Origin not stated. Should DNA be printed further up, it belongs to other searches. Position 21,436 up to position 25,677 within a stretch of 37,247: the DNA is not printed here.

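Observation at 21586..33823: Intact, structural-only, terminase-less phage particle cluster between housekeeping genes (GTA-like candidate)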

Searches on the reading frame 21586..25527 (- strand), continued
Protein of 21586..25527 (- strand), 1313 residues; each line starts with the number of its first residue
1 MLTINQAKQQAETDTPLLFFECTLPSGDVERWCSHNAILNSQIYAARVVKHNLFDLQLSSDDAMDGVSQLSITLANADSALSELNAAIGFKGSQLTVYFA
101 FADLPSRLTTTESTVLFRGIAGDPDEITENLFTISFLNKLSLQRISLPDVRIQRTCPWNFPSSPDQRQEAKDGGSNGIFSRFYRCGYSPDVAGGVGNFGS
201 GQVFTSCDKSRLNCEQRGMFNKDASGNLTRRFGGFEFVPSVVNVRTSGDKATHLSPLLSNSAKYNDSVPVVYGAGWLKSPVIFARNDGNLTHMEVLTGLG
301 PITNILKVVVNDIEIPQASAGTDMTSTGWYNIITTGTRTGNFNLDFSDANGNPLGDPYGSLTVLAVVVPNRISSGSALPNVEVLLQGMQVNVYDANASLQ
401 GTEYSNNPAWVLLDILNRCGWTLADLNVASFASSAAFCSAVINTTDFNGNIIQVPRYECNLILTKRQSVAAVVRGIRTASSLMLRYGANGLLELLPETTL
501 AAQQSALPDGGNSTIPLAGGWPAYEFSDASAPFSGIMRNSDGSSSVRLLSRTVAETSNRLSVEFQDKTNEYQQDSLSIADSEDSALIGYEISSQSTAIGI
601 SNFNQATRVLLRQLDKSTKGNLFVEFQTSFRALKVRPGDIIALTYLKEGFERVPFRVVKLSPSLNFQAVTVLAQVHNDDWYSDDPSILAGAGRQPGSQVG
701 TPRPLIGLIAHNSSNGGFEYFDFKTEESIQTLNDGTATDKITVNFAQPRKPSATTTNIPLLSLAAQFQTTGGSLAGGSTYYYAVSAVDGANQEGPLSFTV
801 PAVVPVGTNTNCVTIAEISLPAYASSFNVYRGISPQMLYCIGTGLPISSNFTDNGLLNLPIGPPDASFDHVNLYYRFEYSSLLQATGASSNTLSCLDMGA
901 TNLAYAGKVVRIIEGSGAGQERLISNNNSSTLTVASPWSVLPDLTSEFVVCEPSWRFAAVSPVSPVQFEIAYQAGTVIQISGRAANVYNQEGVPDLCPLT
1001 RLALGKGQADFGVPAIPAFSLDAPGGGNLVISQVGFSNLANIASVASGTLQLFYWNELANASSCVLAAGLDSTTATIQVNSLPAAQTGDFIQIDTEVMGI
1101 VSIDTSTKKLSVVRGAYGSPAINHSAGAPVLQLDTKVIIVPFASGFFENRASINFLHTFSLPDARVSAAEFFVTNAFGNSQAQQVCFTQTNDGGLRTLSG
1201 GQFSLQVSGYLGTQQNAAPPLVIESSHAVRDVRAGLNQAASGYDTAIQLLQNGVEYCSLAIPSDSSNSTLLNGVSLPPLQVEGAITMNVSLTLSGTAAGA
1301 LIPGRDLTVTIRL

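Call 37: find_encoding_contigs(protein=P0245, flank=10000, max_places=3)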
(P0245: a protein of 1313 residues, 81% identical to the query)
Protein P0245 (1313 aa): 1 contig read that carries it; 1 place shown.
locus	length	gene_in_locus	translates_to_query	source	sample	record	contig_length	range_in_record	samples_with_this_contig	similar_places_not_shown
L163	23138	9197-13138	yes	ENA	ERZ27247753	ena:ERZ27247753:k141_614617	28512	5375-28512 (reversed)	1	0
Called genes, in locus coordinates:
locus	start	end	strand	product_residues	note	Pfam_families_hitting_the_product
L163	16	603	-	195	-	PF06325:PrmA, PF13649:Methyltransf_25 (faint)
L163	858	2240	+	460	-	-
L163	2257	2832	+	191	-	-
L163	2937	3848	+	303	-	PF25209:Phage_capsid_4 (weak)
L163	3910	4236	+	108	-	-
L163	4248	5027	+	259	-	-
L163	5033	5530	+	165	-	-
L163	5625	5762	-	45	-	-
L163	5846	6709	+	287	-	-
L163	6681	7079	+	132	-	-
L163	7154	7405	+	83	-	-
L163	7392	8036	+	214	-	-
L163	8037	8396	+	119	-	PF09343:DUF2460 (weak)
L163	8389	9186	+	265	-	-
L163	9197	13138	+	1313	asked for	PF13550:Phage-tail_3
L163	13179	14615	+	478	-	PF00474:SSF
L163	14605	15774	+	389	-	PF00557:Peptidase_M24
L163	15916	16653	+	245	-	PF13185:GAF_2, PF01590:GAF, PF13492:GAF_3, PF03861:ANTAR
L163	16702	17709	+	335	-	PF00561:Abhydrolase_1, PF12146:Hydrolase_4, PF12697:Abhydrolase_6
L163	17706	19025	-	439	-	PF12838:Fer4_7 (faint), PF13187:Fer4_9 (faint), PF00037:Fer4 (weak), PF12797:Fer4_2 (weak), PF12837:Fer4_6 (weak), PF13183:Fer4_8, PF13534:Fer4_17, PF02754:CCG, +1 more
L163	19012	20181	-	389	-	PF01565:FAD_binding_4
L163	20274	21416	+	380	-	PF02771:Acyl-CoA_dh_N, PF02770:Acyl-CoA_dh_M, PF00441:Acyl-CoA_dh_1, PF08028:Acyl-CoA_dh_2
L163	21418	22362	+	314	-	PF03308:MeaB, PF00009:GTP_EFTU (faint), PF24883:NPHP3_N (faint), PF02492:cobW (weak), PF03029:ATP_bind_1 (faint), PF03266:NTPase_1 (faint)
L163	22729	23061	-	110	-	PF01850:PIN (weak)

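Call 38: find_encoding_contigs(protein=P0313, flank=10000, max_places=2)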
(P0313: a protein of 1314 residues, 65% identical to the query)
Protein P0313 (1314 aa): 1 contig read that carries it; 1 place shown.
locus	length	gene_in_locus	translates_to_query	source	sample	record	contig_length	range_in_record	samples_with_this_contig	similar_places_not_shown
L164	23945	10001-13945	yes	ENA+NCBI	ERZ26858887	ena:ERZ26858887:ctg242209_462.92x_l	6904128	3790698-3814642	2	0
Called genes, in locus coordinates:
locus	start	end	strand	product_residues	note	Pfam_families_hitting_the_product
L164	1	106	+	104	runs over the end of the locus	-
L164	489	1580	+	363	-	-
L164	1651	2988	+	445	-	-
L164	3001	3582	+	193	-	-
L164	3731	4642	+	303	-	PF25209:Phage_capsid_4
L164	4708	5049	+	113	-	-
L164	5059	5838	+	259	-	-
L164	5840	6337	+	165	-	-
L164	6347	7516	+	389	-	-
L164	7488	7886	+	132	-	-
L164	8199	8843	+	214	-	-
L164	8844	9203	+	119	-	PF09343:DUF2460 (weak)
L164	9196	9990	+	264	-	PF09343:DUF2460 (weak)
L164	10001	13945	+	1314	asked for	PF13550:Phage-tail_3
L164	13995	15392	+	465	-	PF00474:SSF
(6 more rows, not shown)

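Call 39: find_encoding_contigs(protein=P0317, flank=10000, max_places=2)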
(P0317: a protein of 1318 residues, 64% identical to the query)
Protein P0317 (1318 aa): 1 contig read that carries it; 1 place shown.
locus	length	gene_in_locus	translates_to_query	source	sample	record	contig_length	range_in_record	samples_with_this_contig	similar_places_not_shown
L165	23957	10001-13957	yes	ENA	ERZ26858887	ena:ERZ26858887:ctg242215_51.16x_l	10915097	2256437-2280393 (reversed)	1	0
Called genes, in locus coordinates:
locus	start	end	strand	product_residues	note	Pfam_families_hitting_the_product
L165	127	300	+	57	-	-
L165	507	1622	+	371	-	PF17289:Terminase_6C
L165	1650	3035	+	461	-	-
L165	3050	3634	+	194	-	-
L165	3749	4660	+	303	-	PF25209:Phage_capsid_4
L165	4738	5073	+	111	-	-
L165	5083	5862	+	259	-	-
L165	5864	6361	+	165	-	-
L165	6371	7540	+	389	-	-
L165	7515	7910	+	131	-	-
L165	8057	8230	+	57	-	-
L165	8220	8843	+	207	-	-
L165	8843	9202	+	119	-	PF09343:DUF2460 (weak)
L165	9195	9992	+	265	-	-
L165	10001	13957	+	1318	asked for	PF13550:Phage-tail_3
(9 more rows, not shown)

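Call 40: find_encoding_contigs(protein=P0347, flank=10000, max_places=2)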
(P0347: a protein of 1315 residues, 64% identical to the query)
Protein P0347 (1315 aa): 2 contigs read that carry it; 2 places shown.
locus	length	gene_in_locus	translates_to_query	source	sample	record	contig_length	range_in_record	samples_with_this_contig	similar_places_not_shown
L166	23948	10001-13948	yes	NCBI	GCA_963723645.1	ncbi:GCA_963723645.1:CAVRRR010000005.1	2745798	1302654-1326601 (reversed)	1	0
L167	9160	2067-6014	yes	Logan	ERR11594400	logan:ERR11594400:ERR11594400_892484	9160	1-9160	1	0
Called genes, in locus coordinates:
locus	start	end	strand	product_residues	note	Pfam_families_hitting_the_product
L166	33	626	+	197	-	-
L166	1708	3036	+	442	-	-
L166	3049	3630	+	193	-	-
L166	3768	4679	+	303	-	PF25209:Phage_capsid_4 (weak)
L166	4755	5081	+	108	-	-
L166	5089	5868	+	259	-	-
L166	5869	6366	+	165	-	-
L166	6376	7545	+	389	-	-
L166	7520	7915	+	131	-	-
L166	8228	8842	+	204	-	-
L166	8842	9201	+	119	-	-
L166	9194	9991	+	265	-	-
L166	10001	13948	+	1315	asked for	PF13550:Phage-tail_3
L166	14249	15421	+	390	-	PF00474:SSF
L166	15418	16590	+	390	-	PF00557:Peptidase_M24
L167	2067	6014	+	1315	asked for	PF13550:Phage-tail_3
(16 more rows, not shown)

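Call 64: find_related_loci(query=A6, collection=metagenome_contigs, flank=10000)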
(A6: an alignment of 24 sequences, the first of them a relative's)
Query A6 (1313 aa) in metagenome_contigs; peptide patterns used: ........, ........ (x = any residue, [..] = any of these).
486 stretches matched a pattern; 445 encode a relative of the query (tblastn E <= 1e-3); the best 80 are kept; 80 distinct loci.
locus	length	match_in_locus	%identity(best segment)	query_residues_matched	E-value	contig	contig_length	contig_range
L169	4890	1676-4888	88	1-1071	0e+0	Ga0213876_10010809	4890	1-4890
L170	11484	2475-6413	67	1-1313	0e+0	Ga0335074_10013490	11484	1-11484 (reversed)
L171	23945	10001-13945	68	1-1313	0e+0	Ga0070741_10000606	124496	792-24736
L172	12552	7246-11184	67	1-1313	0e+0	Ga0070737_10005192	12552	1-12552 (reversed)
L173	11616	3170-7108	66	1-1313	0e+0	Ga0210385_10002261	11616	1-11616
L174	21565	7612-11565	66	1-1313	0e+0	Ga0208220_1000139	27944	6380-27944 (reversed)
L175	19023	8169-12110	67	1-1313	0e+0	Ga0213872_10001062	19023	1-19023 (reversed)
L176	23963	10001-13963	64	1-1313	0e+0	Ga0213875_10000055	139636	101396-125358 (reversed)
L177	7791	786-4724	64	1-1313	0e+0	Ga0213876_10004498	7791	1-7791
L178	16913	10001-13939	64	1-1313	0e+0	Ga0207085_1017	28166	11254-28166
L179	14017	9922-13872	64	1-1313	0e+0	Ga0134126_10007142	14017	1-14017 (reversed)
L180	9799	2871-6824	64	1-1313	0e+0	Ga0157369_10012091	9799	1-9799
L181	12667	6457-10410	64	1-1313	0e+0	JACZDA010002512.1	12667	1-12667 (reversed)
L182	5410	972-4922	64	1-1313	0e+0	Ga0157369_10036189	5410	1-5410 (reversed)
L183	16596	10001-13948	64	1-1313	0e+0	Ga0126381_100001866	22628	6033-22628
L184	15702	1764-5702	64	1-1313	0e+0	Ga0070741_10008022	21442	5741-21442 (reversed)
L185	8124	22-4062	63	1-1313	0e+0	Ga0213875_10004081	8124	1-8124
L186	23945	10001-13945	68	1-1313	0e+0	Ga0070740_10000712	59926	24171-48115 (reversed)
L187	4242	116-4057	62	1-1313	0e+0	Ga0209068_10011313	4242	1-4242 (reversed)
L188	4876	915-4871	61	1-1313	0e+0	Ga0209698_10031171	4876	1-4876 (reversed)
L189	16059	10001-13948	62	1-1313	0e+0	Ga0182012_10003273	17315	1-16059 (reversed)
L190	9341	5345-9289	60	1-1313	0e+0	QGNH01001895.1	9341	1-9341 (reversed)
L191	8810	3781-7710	59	3-1313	0e+0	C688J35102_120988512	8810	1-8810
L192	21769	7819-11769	61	1-1313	0e+0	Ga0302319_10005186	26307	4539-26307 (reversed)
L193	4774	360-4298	59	1-1313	0e+0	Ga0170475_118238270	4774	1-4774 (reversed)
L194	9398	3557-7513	61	1-1313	0e+0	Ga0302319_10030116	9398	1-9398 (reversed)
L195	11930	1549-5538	60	1-1313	0e+0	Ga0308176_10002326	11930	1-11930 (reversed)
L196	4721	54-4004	60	1-1313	0e+0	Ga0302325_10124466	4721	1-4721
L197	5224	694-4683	60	1-1313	0e+0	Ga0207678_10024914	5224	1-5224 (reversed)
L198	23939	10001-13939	67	1-1313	0e+0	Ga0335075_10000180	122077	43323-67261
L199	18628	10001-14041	60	3-1313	0e+0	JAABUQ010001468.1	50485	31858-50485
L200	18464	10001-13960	61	1-1313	0e+0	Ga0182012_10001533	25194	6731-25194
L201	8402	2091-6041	58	1-1313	0e+0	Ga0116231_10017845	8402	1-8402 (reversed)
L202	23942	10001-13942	58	1-1313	0e+0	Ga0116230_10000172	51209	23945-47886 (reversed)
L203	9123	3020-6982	58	1-1313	0e+0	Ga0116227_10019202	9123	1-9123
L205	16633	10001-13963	64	1-1313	0e+0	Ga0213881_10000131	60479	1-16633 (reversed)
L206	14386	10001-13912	56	1-1313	0e+0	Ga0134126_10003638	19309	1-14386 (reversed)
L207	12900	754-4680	57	1-1313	0e+0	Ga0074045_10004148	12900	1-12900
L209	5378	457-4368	55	1-1313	0e+0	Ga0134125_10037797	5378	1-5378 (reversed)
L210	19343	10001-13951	60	1-1313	0e+0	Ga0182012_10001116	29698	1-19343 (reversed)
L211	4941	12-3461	61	166-1313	0e+0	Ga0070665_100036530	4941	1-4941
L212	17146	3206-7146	63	1-1313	0e+0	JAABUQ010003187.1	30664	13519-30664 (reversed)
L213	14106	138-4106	60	1-1313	0e+0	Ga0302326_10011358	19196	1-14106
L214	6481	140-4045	54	1-1313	0e+0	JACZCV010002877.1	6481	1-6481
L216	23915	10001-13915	54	3-1313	0e+0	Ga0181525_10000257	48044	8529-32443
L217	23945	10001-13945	65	1-1313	0e+0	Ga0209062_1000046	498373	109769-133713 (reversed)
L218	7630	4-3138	63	275-1313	0e+0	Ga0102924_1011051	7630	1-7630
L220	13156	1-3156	63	262-1313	0e+0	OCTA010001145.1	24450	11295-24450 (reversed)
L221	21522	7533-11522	59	1-1313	0e+0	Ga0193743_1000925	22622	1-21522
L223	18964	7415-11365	64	1-1313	0e+0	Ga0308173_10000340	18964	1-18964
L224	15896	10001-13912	47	2-1313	0e+0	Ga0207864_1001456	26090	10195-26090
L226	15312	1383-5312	48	1-1313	0e+0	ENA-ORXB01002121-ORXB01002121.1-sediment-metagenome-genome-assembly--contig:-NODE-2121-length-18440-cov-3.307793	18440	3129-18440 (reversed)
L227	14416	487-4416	48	1-1313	0e+0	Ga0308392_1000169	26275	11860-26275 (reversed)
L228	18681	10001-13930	48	1-1313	0e+0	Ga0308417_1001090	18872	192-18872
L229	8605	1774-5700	48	1-1313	0e+0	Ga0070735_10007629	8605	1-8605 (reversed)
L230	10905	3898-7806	49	3-1313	0e+0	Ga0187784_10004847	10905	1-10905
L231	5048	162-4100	47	1-1313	0e+0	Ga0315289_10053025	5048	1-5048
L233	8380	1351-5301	46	1-1313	0e+0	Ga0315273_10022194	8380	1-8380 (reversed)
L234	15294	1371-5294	48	1-1313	0e+0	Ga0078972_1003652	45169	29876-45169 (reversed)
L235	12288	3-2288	80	552-1313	0e+0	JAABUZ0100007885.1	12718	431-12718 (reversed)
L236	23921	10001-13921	49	1-1313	0e+0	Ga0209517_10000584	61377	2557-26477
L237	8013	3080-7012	48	1-1313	0e+0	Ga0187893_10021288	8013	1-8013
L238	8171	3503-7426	48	1-1313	0e+0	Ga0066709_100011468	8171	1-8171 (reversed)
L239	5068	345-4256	47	3-1313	0e+0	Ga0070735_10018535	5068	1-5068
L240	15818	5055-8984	48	1-1313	0e+0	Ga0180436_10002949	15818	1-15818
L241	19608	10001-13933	47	1-1313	0e+0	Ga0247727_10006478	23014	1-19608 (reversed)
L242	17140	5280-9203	48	1-1313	0e+0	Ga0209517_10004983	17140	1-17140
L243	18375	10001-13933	47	1-1313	0e+0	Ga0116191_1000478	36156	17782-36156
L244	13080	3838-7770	47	1-1313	0e+0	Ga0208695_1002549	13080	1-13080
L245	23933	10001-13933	47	1-1313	0e+0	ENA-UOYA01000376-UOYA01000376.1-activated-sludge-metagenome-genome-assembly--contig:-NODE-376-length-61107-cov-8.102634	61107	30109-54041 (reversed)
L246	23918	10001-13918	47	1-1313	0e+0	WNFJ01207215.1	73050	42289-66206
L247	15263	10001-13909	48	3-1313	0e+0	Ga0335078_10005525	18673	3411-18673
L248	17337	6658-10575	47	1-1313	0e+0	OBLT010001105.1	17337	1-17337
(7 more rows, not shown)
